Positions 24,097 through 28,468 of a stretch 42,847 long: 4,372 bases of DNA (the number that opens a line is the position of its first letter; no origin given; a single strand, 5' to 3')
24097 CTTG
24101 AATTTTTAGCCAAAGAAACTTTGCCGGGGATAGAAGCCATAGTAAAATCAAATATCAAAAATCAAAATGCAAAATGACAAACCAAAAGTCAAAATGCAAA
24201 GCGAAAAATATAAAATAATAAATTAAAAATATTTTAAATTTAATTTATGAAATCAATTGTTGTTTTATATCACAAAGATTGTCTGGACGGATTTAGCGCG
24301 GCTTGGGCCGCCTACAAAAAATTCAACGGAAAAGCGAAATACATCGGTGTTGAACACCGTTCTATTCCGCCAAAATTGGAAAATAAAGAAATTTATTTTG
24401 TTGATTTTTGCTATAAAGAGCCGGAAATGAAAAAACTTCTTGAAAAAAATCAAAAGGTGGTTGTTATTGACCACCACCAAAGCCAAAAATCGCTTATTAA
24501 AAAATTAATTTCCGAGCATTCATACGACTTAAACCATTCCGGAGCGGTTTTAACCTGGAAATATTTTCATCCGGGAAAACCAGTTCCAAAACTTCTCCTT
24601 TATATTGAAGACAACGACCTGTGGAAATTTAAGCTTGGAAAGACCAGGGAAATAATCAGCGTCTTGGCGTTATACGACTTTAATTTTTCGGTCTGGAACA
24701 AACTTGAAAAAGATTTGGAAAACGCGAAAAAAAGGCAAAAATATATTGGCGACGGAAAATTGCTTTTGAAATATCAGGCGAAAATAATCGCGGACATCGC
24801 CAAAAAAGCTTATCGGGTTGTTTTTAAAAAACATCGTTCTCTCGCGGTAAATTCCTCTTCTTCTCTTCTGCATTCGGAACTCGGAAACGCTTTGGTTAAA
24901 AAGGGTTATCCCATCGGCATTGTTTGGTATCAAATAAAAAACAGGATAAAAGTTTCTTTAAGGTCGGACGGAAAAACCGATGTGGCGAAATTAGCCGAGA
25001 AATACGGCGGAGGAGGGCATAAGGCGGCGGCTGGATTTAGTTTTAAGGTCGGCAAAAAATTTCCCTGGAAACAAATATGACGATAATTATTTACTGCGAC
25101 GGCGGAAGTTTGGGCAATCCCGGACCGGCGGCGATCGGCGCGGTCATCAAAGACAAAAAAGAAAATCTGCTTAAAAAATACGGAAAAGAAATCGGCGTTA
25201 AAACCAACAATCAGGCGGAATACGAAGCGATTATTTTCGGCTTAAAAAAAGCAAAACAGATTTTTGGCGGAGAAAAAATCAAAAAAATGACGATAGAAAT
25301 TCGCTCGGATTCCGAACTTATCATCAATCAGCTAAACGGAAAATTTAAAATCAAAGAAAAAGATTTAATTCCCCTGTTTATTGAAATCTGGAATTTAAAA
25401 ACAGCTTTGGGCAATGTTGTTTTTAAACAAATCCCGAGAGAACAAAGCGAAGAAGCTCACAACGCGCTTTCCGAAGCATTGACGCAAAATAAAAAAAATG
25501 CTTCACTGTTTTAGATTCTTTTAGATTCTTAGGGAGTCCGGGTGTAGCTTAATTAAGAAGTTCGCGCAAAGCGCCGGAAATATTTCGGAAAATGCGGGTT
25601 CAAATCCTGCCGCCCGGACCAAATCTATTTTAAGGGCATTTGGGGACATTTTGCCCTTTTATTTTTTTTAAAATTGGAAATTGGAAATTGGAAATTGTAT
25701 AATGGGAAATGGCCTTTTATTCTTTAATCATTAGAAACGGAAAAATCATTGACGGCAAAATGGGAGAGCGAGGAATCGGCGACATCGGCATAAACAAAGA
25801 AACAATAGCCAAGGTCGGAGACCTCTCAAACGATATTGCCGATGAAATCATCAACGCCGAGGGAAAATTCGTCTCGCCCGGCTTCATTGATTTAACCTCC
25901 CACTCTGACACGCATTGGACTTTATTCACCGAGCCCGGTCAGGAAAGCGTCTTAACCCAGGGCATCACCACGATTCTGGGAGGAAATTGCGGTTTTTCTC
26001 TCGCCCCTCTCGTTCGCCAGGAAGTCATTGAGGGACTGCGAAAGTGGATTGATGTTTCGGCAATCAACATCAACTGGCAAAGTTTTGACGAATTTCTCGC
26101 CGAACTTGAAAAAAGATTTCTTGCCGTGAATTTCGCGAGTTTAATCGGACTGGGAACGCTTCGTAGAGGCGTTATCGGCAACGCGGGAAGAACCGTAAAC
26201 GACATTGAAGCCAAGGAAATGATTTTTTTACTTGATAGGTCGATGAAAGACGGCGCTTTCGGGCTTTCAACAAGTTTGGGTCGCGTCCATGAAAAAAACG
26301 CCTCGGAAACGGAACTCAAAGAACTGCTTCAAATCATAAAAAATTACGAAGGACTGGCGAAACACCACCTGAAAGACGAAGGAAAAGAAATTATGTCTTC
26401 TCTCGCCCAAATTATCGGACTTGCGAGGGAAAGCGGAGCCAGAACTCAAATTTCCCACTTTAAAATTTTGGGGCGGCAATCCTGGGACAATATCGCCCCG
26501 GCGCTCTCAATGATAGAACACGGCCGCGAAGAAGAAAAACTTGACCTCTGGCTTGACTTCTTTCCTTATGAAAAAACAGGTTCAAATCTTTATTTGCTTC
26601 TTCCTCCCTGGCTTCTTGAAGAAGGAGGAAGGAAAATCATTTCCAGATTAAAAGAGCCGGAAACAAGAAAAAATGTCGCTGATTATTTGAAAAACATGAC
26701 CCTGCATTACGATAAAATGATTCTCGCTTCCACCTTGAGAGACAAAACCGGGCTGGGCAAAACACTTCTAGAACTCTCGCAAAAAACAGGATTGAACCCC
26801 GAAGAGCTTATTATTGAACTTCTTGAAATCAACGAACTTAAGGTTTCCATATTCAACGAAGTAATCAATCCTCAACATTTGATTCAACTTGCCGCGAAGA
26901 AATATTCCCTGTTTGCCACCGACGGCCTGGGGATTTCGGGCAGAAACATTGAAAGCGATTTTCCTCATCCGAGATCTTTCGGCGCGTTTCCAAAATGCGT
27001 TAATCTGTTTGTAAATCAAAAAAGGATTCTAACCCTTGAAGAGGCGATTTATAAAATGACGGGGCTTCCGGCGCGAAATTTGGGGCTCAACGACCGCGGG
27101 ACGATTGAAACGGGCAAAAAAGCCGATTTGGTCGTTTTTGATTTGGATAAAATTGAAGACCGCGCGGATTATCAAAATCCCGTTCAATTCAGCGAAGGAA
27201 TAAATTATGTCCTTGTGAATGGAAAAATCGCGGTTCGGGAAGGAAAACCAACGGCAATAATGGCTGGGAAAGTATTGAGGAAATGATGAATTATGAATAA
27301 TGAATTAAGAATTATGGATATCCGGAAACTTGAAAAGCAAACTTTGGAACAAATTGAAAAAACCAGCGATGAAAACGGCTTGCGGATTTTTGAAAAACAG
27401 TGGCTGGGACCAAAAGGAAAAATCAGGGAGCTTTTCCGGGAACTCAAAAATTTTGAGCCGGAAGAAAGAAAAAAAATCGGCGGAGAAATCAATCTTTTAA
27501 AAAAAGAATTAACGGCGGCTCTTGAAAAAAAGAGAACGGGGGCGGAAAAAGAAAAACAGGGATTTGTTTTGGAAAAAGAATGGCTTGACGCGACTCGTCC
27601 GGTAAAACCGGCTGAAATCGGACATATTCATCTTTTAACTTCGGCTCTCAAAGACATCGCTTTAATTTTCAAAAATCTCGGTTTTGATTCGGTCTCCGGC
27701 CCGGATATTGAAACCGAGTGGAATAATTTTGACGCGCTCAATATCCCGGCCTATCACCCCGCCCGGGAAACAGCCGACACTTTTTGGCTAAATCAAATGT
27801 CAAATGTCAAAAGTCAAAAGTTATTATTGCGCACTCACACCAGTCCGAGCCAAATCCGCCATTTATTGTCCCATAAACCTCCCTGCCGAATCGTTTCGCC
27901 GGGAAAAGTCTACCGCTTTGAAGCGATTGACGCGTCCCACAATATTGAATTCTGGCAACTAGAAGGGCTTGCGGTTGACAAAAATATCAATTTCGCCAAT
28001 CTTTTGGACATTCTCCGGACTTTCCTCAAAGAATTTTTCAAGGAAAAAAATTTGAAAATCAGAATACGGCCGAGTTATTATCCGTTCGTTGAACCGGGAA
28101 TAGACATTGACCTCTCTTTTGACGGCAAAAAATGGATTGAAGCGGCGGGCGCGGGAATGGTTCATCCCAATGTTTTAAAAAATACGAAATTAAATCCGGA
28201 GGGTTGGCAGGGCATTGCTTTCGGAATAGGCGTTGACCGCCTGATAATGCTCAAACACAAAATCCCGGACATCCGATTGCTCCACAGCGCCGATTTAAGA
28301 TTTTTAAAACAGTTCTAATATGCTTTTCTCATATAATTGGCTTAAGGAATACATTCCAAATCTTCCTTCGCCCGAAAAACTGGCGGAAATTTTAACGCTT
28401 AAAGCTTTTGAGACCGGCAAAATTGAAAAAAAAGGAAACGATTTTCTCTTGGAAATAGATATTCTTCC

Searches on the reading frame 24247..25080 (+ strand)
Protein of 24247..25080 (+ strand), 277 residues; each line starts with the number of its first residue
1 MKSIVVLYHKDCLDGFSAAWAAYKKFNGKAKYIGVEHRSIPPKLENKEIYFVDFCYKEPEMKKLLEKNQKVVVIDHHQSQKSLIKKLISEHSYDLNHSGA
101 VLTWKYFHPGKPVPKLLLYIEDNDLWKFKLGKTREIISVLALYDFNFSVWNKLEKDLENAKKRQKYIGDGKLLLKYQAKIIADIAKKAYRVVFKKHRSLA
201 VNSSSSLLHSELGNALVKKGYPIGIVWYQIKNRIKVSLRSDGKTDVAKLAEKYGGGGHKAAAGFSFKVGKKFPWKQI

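Call 19: search_protein_families(library=pfam, proteins=[window:24247-25080:+], max_evalue=0.0001)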
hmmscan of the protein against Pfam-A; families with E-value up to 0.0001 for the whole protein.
window:24247-25080:+ (277 aa): 2 families
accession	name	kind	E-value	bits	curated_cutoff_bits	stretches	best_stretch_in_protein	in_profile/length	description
PF02272.25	DHHA1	-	2.2e-09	38.2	25.9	1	218-268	28-85/102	DHHA1 domain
PF01368.27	DHH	-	2.4e-06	28.3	28.1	1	4-106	2-101/125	DHH family, N-terminal domain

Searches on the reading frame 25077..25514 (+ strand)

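Call 19: search_protein_families(library=pfam, proteins=[window:25077-25514:+], max_evalue=0.0001)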
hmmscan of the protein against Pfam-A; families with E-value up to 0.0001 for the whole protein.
window:25077-25514:+ (145 aa): 2 families
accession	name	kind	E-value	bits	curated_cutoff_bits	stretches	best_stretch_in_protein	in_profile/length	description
PF13456.12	RVT_3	-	3.6e-17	62.9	21.6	1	7-130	2-119/123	Reverse transcriptase-like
PF00075.30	RNase_H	-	1.1e-11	45.5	25.8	1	3-88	4-77/141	RNase H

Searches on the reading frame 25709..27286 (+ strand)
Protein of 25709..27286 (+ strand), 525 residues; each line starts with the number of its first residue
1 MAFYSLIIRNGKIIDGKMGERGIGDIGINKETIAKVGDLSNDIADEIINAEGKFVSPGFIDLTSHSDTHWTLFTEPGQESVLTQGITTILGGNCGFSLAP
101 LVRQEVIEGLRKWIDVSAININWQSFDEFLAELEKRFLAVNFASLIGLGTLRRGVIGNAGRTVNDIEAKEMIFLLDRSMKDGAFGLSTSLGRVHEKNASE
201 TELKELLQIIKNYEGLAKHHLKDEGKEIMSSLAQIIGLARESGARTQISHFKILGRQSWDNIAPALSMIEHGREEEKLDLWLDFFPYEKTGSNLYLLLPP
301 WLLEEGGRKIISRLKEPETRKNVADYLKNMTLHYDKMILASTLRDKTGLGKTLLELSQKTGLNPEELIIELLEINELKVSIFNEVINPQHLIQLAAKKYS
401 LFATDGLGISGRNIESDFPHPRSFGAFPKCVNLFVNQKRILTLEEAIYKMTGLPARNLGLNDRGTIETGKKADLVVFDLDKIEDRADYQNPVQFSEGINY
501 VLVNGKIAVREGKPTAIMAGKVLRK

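Call 19: search_protein_families(library=pfam, proteins=[window:25709-27286:+], max_evalue=0.0001)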
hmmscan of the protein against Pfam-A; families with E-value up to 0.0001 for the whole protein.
window:25709-27286:+ (525 aa): 2 families
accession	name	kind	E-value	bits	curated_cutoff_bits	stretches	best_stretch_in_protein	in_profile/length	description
PF07969.17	Amidohydro_3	-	3.6e-22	79.9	29.7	2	419-508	382-471/472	Amidohydrolase family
PF01979.26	Amidohydro_1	-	1.4e-12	48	25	1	398-507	243-344/345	Amidohydrolase family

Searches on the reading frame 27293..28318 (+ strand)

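Call 11: search_protein_families(library=pfam, proteins=[window:27293-28318:+], max_evalue=0.01)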
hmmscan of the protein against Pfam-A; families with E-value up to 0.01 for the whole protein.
window:27293-28318:+ (341 aa): 4 families
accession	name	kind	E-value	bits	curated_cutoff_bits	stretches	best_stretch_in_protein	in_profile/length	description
PF01409.25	tRNA-synt_2d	-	9.6e-89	297.5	19.8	1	98-341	2-246/246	tRNA synthetases class II core domain (F)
PF02912.23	Phe_tRNA-synt_N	-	1.8e-12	47.5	22.3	1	28-88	4-64/69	Aminoacyl tRNA synthetase class II, N-terminal domain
PF00152.25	tRNA-synt_2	-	0.00012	21.7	25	1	183-252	77-144/308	tRNA synthetases class II (D, K and N)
PF17759.6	tRNA_synthFbeta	-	0.0011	18.9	22.4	1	229-301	127-204/214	Phenylalanyl tRNA synthetase beta chain CLM domain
